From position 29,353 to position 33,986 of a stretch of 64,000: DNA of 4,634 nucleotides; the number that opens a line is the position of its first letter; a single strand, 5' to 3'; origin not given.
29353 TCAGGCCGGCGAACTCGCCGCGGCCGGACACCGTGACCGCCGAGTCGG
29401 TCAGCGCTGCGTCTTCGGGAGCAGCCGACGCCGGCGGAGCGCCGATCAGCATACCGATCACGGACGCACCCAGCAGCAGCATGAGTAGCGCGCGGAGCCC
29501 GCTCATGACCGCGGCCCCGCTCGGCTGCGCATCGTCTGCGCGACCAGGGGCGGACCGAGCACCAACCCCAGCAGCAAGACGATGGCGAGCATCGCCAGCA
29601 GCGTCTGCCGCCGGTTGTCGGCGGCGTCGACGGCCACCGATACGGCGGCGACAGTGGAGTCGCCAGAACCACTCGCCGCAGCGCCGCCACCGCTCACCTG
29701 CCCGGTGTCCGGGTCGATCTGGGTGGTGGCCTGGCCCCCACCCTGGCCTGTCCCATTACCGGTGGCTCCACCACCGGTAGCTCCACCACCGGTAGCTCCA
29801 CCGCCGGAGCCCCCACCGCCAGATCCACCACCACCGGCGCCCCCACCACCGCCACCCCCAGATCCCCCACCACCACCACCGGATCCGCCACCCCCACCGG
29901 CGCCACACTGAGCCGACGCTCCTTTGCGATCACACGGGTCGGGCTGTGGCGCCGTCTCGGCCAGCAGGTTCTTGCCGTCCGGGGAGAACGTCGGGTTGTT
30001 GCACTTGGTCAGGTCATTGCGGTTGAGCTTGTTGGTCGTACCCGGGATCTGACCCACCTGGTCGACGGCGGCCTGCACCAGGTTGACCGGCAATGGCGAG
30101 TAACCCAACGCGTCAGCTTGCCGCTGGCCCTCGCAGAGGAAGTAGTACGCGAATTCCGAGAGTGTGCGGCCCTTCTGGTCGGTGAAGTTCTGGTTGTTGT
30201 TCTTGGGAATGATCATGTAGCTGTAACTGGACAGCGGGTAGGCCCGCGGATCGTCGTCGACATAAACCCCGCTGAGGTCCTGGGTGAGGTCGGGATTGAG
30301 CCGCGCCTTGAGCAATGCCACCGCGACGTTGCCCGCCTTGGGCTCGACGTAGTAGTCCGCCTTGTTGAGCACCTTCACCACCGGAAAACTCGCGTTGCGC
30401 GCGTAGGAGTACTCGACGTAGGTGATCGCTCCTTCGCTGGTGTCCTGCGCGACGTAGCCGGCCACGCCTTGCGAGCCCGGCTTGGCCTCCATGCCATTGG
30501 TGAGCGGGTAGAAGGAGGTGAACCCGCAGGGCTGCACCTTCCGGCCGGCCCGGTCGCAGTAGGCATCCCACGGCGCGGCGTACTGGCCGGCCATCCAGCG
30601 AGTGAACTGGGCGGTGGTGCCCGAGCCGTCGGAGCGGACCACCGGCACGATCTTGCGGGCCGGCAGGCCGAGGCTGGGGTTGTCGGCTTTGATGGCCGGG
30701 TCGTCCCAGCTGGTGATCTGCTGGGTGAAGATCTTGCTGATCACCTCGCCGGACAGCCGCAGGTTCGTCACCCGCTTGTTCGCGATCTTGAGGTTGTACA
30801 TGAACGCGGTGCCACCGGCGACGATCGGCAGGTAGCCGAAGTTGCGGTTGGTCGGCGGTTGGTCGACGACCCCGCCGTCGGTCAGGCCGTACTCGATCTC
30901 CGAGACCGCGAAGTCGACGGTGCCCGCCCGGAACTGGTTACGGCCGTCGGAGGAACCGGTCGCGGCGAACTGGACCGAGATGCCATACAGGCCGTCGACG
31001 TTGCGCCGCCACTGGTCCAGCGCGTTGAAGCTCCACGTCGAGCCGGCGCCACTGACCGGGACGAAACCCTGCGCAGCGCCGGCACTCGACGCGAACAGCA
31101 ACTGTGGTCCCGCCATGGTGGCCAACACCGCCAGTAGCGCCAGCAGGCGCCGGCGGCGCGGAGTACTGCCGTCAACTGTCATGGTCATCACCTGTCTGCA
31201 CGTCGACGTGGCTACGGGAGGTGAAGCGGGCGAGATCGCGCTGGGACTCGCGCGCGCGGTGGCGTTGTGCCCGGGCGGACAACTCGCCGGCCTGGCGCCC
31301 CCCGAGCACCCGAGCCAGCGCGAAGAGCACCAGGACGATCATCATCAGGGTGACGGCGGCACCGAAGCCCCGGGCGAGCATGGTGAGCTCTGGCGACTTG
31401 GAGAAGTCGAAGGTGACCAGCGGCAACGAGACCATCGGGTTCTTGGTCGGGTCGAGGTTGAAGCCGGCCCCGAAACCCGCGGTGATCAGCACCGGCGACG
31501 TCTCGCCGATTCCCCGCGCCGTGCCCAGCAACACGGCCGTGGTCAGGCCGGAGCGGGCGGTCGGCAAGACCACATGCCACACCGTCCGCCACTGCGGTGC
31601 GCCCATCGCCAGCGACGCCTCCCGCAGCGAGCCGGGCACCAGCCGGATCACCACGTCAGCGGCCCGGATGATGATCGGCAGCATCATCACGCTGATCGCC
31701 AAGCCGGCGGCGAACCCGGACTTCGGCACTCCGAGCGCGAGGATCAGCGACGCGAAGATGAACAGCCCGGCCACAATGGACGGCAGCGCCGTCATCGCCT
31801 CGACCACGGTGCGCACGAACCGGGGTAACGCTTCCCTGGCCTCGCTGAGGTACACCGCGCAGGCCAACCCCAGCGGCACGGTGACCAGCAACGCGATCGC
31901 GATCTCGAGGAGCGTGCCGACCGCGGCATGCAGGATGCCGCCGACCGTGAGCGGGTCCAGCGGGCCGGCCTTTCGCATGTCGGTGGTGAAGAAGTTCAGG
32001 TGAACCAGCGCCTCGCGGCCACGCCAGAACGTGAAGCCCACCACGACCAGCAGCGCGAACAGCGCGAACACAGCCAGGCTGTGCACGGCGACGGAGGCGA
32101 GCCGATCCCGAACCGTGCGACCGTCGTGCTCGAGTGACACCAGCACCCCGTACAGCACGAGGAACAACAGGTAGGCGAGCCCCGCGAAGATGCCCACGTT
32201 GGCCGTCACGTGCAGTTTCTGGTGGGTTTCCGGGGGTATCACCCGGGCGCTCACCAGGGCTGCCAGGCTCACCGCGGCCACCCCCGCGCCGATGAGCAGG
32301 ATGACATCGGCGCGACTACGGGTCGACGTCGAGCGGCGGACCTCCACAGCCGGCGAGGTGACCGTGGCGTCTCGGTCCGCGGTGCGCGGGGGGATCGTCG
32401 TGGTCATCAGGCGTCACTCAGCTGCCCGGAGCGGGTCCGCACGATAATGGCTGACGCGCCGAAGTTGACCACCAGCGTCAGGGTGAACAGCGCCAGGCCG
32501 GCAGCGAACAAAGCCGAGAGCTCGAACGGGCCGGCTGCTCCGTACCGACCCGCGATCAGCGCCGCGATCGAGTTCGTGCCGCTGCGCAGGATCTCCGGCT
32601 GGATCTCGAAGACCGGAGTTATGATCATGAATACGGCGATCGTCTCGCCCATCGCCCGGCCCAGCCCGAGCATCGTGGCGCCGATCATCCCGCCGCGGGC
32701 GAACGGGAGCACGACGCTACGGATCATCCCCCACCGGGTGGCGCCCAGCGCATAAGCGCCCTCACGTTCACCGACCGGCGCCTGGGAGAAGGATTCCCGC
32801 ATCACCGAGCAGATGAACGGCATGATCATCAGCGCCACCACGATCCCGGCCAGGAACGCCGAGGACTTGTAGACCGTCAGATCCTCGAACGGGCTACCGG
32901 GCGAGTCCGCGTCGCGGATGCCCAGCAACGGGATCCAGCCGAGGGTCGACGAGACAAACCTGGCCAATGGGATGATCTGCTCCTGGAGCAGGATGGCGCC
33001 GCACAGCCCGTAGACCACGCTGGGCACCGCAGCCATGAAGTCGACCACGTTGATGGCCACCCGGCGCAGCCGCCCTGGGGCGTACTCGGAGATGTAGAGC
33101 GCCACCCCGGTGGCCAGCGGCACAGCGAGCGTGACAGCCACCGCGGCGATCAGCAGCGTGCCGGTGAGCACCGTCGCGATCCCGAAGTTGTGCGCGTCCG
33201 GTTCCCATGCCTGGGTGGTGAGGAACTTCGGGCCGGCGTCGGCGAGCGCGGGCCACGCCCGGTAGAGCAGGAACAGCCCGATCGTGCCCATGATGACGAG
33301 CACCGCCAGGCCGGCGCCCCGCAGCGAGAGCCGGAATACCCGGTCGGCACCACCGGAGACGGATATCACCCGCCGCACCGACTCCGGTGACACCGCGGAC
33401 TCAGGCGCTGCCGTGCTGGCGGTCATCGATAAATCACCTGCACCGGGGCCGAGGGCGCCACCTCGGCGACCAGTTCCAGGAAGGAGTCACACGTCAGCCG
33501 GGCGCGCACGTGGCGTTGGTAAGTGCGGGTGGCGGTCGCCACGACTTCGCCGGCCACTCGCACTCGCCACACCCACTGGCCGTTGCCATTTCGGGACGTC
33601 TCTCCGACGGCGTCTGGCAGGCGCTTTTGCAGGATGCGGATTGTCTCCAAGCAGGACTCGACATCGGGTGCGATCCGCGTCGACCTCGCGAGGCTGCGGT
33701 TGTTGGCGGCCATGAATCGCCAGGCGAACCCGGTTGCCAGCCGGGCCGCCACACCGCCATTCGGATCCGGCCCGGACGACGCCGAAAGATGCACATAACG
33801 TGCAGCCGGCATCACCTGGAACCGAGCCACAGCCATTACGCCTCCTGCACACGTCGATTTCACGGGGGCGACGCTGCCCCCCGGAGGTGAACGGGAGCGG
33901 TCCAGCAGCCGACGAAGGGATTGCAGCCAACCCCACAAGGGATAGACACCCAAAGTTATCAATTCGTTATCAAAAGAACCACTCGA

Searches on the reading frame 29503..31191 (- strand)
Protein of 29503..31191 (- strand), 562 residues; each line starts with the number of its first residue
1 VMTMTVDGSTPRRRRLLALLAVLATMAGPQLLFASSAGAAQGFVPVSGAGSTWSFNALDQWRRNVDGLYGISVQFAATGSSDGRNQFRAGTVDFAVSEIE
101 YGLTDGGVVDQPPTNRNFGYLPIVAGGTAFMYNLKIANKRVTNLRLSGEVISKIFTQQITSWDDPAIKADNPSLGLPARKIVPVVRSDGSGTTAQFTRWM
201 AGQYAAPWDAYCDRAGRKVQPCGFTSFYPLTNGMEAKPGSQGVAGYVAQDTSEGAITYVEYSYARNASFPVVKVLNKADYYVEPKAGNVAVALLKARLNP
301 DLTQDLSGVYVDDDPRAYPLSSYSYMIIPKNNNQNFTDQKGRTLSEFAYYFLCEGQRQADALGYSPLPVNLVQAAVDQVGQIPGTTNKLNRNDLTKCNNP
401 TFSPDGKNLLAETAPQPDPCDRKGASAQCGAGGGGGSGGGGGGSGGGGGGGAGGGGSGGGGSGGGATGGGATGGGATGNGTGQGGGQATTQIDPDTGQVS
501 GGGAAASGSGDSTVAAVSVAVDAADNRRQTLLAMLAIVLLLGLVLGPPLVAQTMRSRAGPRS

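Call 8: search_protein_families(library=pfam, proteins=[window:29503-31191:-], max_evalue=0.001)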
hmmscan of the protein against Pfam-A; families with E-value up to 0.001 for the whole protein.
window:29503-31191:- (562 aa): 1 family
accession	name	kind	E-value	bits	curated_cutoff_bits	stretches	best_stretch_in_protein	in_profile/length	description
PF12849.12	PBP_like_2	-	1.5e-39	136.8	27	1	40-353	6-265/267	PBP superfamily domain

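Call 44: search_protein_families(library=ncbifam, proteins=[window:29503-31191:-], max_evalue=0.00001)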
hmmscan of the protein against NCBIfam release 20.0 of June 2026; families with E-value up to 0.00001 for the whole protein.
window:29503-31191:- (562 aa): 3 families
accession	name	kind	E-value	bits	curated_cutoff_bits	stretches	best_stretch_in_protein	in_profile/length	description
TIGR00975.1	3a0107s03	equivalog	1.5e-58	198.4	205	1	47-378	2-310/315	phosphate ABC transporter substrate-binding protein PstS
NF008171.0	PRK10918.1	equivalog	1.6e-34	119.4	339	1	37-373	20-327/346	phosphate ABC transporter substrate-binding protein PstS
TIGR02136.1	ptsS_2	subfamily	2.3e-15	56.6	206.6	1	20-290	12-245/295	phosphate ABC transporter substrate-binding protein PstS family protein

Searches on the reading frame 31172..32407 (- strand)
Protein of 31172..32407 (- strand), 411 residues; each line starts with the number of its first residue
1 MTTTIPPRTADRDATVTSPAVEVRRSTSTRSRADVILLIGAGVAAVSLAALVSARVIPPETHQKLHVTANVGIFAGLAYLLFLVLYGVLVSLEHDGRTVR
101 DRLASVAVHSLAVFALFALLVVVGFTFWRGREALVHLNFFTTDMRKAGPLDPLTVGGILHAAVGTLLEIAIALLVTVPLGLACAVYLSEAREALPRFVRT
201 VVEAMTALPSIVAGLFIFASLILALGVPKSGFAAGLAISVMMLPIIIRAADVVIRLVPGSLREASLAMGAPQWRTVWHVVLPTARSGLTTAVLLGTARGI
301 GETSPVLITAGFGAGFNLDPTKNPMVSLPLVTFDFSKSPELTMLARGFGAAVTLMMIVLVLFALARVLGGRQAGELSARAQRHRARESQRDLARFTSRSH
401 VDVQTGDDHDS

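Call 8: search_protein_families(library=pfam, proteins=[window:31172-32407:-], max_evalue=0.001)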
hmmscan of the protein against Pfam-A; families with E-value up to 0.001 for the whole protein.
window:31172-32407:- (411 aa): 1 family
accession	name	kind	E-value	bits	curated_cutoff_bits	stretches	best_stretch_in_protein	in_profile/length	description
PF00528.27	BPD_transp_1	-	7.5e-14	52.3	26.4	1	177-365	2-175/184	Binding-protein-dependent transport system inner membrane component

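Call 44: search_protein_families(library=ncbifam, proteins=[window:31172-32407:-], max_evalue=0.00001)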
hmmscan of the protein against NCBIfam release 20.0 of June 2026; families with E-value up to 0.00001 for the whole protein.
window:31172-32407:- (411 aa): 13 families
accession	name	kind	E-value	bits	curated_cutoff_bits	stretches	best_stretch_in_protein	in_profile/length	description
TIGR00974.1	3a0107s02c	equivalog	5.6e-58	196.2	193.45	1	105-369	5-267/272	phosphate ABC transporter permease PstA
NF008430.0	PRK11268.1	equivalog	1.6e-40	139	439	1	97-369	23-290/295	phosphate ABC transporter permease PstA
TIGR02138.1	phosphate_pstC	equivalog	2e-37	128.8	196.45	1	108-369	8-292/296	phosphate ABC transporter permease subunit PstC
NF008435.0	PRK11275.1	equivalog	4e-15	55.7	502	1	232-363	171-296/319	phosphate ABC transporter permease PstC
TIGR02141.1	modB_ABC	equivalog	1.9e-11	44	182.6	1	170-315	8-164/208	molybdate ABC transporter permease subunit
TIGR02139.1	permease_CysT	equivalog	3.8e-10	39.8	246.1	1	158-312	48-213/265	sulfate ABC transporter permease subunit CysT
NF038017.1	ABC_perm1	subfamily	3.9e-09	36.8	100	1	168-311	8-151/184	ABC transporter permease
TIGR01581.1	Mo_ABC_porter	hypoth_equivalog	2e-08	34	210.3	1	166-312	27-184/225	ABC transporter permease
TIGR00969.1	3a0106s02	subfamily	3.8e-08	33.1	240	1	158-312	59-224/272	sulfate ABC transporter permease subunit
TIGR02140.1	permease_CysW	equivalog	4.3e-08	33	329.1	1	158-372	45-259/261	sulfate ABC transporter permease subunit CysW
NF006939.0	PRK09421.1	equivalog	8.6e-07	28.6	262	1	170-305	20-167/230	molybdate ABC transporter permease subunit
TIGR03416.1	ABC_choXWV_perm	equivalog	1.2e-06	28.2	363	1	166-291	96-210/267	choline ABC transporter permease subunit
NF008196.0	PRK10952.1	equivalog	8.1e-06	24.9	439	0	157-288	141-265/356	glycine betaine/L-proline ABC transporter permease ProW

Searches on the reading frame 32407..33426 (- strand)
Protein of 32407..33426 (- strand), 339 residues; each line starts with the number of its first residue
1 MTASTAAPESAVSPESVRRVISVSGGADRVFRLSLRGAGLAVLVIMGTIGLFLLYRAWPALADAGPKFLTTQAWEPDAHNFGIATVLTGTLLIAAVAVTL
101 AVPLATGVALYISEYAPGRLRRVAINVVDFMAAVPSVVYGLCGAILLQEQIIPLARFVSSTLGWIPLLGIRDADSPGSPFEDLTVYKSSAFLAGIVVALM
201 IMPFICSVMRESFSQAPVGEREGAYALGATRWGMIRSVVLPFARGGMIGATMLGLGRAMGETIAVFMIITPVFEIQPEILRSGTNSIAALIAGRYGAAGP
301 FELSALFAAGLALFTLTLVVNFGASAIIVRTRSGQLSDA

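Call 8: search_protein_families(library=pfam, proteins=[window:32407-33426:-], max_evalue=0.001)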
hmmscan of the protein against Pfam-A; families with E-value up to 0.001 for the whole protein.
window:32407-33426:- (339 aa): 1 family
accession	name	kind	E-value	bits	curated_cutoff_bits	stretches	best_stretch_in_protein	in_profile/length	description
PF00528.27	BPD_transp_1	-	1.7e-12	47.9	26.4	1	109-328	5-179/184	Binding-protein-dependent transport system inner membrane component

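Call 44: search_protein_families(library=ncbifam, proteins=[window:32407-33426:-], max_evalue=0.00001)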
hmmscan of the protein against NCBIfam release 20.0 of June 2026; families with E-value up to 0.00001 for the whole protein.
window:32407-33426:- (339 aa): 11 families
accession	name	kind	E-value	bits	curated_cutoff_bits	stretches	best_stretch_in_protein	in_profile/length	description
TIGR02138.1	phosphate_pstC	equivalog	3.3e-74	249.6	196.45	1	29-330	2-294/296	phosphate ABC transporter permease subunit PstC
NF008435.0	PRK11275.1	equivalog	9.9e-56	189.1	502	1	26-330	14-311/319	phosphate ABC transporter permease PstC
TIGR00974.1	3a0107s02c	equivalog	1.8e-33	115.9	193.45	2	185-330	123-269/272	phosphate ABC transporter permease PstA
NF008430.0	PRK11268.1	equivalog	4.3e-12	45.7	439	1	192-267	154-230/295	phosphate ABC transporter permease PstA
NF038017.1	ABC_perm1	subfamily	1.2e-08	35.2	100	0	196-268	78-149/184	ABC transporter permease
TIGR02141.1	modB_ABC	equivalog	1.5e-08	34.5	182.6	1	192-268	80-158/208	molybdate ABC transporter permease subunit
TIGR01581.1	Mo_ABC_porter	hypoth_equivalog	8.6e-08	31.9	210.3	1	193-270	104-183/225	ABC transporter permease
TIGR00969.1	3a0106s02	subfamily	2.6e-07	30.4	240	1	193-270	144-223/272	sulfate ABC transporter permease subunit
TIGR02139.1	permease_CysT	equivalog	5.1e-07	29.5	246.1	1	193-269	133-211/265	sulfate ABC transporter permease subunit CysT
TIGR03255.1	PhnV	equivalog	7.8e-06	25.7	358.7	0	195-282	146-233/270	2-aminoethylphosphonate ABC transport system, membrane component PhnV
TIGR02140.1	permease_CysW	equivalog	8.6e-06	25.4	329.1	0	85-296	47-227/261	sulfate ABC transporter permease subunit CysW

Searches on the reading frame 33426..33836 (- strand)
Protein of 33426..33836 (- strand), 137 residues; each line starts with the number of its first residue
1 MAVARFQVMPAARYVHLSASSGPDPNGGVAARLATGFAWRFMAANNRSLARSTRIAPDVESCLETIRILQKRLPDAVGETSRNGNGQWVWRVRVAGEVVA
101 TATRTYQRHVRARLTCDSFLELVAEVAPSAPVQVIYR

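Call 78: search_protein_families(library=pfam, proteins=[window:33426-33836:-], max_evalue=1)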
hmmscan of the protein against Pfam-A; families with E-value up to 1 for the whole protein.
seq(137 aa): 1 family
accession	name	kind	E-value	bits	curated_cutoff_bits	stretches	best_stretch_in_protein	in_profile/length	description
PF07411.17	DUF1508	-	0.00073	19.8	22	1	85-132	3-46/48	Domain of unknown function (DUF1508)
